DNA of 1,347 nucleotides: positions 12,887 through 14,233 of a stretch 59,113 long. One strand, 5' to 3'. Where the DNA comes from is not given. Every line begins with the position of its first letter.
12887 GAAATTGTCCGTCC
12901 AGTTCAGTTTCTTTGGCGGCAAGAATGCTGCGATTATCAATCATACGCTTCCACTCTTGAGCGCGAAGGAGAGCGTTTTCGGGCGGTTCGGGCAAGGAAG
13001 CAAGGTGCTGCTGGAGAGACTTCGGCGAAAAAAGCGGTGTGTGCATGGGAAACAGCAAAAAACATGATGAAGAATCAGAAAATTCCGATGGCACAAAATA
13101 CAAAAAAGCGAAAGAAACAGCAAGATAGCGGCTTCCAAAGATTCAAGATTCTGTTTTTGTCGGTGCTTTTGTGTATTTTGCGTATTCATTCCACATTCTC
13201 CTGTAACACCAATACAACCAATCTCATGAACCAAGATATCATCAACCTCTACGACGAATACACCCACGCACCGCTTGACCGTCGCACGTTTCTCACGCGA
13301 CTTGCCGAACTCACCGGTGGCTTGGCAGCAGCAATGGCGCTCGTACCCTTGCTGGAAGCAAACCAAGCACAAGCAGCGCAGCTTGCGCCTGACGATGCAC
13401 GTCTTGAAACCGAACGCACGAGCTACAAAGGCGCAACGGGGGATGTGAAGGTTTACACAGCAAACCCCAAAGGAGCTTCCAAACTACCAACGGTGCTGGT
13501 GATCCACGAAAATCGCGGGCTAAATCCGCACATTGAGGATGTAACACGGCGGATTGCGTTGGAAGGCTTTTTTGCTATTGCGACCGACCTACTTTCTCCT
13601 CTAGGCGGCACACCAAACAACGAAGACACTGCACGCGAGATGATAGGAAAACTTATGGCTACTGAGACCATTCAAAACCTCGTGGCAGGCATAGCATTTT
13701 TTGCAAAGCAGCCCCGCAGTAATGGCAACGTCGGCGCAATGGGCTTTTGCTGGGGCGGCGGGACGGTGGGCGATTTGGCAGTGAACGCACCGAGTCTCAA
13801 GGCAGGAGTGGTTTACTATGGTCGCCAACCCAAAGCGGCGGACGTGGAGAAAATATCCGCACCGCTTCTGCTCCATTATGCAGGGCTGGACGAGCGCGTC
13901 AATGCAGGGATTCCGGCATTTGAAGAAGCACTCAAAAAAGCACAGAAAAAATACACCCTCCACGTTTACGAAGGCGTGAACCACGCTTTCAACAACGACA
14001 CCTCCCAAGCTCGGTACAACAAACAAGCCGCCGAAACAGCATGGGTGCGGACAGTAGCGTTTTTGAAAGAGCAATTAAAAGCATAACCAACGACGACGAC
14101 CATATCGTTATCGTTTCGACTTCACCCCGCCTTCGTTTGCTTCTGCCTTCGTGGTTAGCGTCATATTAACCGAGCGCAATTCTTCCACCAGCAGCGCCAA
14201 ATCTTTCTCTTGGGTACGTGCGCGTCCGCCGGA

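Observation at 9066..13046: One 3,981-nt reading frame: a type IIG restriction-methylase gene with a RAYT-like HUH/Y1 transposase spliced in-frame into its methyltransferase fold, broken by a single TAG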

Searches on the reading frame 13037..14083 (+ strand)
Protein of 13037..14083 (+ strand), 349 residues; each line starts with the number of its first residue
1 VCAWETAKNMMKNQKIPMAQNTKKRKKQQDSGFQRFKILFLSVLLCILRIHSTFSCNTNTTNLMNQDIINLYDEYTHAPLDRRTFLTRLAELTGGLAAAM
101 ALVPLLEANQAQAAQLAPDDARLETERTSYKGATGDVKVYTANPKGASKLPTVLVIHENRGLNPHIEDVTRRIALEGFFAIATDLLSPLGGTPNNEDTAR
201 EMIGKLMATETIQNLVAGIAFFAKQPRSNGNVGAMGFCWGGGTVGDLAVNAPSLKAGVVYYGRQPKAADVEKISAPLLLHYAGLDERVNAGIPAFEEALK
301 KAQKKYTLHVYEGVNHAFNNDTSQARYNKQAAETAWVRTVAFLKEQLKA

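Call 58: search_protein_families(library=pfam, proteins=[window:13037-14083:+], max_evalue=0.01)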
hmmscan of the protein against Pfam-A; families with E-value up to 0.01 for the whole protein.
window:13037-14083:+ (349 aa): 5 families
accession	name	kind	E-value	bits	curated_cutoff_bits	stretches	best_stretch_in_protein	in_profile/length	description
PF01738.24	DLH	-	3.3e-48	164.6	21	1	138-346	2-216/217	Dienelactone hydrolase family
PF23678.1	YqhI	-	6e-07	29.1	27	1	64-90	9-34/36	YqhI-like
PF00326.27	Peptidase_S9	-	6.8e-06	26.2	22.6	1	261-338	129-207/213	Prolyl oligopeptidase family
PF02129.25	Peptidase_S15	-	0.00048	20.3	23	1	208-256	73-122/262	X-Pro dipeptidyl-peptidase (S15 family)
PF12740.14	PETase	-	0.0032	17.4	28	1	229-325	124-220/263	PET hydrolase-like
